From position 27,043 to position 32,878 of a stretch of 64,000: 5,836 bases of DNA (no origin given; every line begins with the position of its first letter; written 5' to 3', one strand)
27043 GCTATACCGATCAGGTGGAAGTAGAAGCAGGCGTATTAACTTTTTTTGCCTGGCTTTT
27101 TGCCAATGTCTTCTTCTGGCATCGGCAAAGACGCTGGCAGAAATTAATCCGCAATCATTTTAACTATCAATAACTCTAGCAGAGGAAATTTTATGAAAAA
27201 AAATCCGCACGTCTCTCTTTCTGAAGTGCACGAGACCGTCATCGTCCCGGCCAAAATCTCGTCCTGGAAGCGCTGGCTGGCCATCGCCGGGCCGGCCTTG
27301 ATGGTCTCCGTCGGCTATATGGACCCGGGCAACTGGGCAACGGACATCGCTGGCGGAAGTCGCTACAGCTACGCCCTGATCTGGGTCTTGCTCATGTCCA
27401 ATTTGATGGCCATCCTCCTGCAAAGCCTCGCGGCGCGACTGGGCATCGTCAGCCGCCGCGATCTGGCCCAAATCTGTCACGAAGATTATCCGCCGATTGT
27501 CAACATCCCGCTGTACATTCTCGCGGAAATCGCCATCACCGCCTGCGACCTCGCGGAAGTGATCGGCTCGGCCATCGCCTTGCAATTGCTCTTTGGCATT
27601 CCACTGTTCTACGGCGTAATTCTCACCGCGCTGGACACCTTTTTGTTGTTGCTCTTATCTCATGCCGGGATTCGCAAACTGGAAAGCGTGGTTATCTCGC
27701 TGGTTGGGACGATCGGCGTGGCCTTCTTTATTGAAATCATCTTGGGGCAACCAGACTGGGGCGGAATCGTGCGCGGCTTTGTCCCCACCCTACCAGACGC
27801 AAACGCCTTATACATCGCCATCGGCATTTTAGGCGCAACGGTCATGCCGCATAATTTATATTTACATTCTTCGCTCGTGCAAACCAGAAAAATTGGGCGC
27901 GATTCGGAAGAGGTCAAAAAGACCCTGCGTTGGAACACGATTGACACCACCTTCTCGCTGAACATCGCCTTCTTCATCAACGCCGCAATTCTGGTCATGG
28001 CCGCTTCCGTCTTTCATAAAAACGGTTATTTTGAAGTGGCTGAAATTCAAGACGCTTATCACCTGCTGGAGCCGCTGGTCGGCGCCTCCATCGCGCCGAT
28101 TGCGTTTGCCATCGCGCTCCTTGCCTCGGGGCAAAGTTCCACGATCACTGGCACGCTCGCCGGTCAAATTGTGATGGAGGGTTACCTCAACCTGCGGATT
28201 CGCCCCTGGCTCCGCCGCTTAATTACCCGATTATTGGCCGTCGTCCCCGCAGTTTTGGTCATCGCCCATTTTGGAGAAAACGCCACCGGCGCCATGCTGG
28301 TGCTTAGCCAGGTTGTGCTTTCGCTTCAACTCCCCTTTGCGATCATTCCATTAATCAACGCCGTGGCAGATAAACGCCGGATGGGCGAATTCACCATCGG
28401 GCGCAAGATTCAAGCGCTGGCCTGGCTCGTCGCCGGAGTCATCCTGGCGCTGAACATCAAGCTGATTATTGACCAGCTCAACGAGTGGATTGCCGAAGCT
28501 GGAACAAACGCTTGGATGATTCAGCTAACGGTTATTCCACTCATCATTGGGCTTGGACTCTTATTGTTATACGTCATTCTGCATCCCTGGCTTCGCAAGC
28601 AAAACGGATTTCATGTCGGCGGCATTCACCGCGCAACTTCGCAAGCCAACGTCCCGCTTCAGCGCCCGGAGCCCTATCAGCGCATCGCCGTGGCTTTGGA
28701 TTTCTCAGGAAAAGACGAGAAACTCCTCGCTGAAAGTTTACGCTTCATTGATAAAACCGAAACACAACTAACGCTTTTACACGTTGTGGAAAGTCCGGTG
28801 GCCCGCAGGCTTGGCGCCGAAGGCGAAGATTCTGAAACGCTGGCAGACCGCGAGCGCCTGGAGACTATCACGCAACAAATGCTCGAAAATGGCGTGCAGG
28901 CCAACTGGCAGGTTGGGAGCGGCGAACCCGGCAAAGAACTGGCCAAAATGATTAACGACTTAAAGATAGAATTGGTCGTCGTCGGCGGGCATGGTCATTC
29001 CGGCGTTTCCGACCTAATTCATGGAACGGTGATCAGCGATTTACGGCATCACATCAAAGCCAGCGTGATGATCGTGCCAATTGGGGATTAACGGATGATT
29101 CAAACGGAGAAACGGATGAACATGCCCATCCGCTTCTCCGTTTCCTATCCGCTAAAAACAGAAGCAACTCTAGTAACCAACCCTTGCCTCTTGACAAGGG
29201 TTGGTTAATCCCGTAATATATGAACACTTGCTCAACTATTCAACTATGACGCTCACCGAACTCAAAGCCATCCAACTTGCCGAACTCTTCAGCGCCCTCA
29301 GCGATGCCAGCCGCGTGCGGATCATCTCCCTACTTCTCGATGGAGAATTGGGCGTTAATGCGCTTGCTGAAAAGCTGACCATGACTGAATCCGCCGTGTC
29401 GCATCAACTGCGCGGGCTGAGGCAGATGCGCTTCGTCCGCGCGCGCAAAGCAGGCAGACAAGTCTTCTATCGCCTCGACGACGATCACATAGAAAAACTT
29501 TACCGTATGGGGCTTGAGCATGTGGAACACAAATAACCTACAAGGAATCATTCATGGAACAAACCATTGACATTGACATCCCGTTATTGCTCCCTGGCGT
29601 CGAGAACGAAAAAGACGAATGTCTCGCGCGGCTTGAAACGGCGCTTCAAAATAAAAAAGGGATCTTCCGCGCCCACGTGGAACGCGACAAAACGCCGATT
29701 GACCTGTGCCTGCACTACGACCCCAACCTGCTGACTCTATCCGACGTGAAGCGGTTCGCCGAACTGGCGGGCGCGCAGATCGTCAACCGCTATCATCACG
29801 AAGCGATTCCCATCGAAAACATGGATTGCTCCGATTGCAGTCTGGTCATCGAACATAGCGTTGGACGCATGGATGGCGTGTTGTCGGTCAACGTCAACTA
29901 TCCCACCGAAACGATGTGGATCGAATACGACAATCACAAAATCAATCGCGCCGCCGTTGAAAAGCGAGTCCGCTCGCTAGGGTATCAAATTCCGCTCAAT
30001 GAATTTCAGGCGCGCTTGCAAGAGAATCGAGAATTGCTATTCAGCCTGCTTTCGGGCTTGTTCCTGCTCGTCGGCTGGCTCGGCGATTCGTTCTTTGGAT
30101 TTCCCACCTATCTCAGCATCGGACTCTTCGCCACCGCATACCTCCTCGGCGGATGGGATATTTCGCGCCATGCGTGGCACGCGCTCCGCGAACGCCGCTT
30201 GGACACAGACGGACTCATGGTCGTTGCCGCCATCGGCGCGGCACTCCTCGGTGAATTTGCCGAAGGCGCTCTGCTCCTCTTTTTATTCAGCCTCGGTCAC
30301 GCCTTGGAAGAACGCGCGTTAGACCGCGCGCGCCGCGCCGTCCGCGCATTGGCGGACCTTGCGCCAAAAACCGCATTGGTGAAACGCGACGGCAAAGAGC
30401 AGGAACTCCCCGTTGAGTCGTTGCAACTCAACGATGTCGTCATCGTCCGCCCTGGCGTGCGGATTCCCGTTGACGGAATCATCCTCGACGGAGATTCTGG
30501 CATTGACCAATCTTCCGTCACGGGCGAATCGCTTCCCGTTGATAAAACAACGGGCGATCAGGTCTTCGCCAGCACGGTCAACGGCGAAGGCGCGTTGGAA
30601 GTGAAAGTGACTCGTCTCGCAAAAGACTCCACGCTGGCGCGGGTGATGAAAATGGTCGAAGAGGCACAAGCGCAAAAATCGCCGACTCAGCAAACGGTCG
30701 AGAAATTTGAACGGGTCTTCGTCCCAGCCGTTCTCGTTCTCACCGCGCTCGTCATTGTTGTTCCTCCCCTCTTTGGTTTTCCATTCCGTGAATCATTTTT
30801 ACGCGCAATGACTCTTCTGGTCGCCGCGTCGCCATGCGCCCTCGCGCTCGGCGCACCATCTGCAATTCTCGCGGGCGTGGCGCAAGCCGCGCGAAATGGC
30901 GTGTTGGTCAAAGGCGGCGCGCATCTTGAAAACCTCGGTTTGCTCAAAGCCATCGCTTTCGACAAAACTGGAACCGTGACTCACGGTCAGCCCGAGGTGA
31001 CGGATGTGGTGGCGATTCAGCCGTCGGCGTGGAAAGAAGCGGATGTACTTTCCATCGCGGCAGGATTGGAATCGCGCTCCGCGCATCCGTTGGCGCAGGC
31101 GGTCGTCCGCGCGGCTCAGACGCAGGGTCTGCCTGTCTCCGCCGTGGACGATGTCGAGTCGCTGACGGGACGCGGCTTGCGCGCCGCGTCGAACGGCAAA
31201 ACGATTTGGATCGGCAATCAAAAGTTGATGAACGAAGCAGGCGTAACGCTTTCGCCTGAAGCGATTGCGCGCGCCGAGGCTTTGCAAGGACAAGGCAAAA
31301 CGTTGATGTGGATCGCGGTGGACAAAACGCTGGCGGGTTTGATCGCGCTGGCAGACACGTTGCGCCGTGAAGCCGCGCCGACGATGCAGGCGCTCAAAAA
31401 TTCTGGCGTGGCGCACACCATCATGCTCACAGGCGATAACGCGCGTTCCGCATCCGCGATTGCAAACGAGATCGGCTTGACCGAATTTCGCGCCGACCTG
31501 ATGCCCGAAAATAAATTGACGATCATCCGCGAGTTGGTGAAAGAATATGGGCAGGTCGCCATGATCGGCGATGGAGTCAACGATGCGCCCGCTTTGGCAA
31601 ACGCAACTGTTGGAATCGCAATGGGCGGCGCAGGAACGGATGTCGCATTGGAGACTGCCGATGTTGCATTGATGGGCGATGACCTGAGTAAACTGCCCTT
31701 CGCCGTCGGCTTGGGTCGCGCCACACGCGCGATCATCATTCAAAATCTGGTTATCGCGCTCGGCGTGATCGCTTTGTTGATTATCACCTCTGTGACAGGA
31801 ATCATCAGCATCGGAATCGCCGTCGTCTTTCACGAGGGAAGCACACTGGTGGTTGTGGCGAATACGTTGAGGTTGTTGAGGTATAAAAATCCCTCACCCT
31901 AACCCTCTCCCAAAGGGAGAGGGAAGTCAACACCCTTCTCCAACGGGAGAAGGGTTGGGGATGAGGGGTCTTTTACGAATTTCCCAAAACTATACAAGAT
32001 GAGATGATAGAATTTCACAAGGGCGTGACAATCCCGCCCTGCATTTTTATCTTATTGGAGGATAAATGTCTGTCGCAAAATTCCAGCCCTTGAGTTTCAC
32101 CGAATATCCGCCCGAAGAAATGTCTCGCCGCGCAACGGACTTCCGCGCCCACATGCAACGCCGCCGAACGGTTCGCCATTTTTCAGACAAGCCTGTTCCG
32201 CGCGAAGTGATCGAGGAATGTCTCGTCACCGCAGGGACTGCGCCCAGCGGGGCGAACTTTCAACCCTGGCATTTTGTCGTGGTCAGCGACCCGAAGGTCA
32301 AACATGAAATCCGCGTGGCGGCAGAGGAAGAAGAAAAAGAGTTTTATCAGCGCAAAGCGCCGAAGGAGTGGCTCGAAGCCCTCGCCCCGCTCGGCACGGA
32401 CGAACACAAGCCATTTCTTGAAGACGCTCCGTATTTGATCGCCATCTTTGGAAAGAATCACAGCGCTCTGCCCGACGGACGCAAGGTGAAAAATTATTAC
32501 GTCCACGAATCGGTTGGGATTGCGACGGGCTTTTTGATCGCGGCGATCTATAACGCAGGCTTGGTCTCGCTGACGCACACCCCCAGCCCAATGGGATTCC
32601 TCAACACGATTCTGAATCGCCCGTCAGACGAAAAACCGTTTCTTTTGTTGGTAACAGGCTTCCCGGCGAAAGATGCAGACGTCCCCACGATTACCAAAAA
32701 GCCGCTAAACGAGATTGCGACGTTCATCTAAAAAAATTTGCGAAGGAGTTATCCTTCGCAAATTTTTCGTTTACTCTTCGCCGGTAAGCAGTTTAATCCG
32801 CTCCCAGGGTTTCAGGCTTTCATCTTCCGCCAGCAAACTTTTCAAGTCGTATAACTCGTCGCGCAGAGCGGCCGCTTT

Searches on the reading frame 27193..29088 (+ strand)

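Call 82: search_protein_families(library=pfam, proteins=[window:27193-29088:+], max_evalue=0.0001)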
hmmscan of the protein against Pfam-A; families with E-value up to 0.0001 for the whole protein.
window:27193-29088:+ (632 aa): 2 families
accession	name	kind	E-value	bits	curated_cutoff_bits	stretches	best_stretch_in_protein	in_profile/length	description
PF01566.24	Nramp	-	6.3e-137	456.8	29.8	1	48-403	1-356/357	Natural resistance-associated macrophage protein-like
PF00582.32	Usp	-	8.2e-20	72.2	24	1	495-629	2-141/141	Universal stress protein family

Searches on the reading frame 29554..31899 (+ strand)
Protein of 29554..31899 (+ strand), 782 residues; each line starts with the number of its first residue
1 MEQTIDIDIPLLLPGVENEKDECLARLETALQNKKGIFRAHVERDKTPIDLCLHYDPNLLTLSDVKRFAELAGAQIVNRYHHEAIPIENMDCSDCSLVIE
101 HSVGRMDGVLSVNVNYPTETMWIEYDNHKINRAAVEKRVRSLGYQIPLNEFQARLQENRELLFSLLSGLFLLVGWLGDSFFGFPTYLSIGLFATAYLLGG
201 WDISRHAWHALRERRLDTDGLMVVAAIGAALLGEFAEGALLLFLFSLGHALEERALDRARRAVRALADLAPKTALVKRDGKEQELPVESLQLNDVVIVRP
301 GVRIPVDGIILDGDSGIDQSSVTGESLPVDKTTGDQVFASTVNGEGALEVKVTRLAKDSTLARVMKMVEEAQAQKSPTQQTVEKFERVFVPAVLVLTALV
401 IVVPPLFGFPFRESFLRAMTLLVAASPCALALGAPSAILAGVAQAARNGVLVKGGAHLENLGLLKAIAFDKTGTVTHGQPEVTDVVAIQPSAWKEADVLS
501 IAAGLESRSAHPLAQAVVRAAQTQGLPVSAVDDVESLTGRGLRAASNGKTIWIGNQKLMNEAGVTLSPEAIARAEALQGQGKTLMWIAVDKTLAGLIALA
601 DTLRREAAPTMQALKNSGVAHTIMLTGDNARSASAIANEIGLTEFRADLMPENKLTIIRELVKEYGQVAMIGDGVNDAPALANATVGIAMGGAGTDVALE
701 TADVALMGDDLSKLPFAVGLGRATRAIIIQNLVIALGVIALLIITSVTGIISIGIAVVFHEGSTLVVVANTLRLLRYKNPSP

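Call 82: search_protein_families(library=pfam, proteins=[window:29554-31899:+], max_evalue=0.0001)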
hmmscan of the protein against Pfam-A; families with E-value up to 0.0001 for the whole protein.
window:29554-31899:+ (782 aa): 3 families
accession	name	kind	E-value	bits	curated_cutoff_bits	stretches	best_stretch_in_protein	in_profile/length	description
PF00122.25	E1-E2_ATPase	-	2.1e-56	190.8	28.1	1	269-448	2-181/181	E1-E2 ATPase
PF00702.32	Hydrolase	-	3.3e-37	129.2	26.4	1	465-684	2-190/191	haloacid dehalogenase-like hydrolase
PF00403.32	HMA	-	7.3e-11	42.7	24.8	1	86-145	3-62/62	Heavy-metal-associated domain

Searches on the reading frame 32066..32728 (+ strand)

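Call 82: search_protein_families(library=pfam, proteins=[window:32066-32728:+], max_evalue=0.0001)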
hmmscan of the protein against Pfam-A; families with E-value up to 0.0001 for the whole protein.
window:32066-32728:+ (221 aa): 2 families
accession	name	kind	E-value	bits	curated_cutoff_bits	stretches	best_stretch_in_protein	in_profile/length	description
PF00881.29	Nitroreductase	-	5.1e-23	82.5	23.5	1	31-198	2-166/167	Nitroreductase family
PF14512.11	TM1586_NiRdase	-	7e-05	23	27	0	51-83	162-194/215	Putative TM nitroreductase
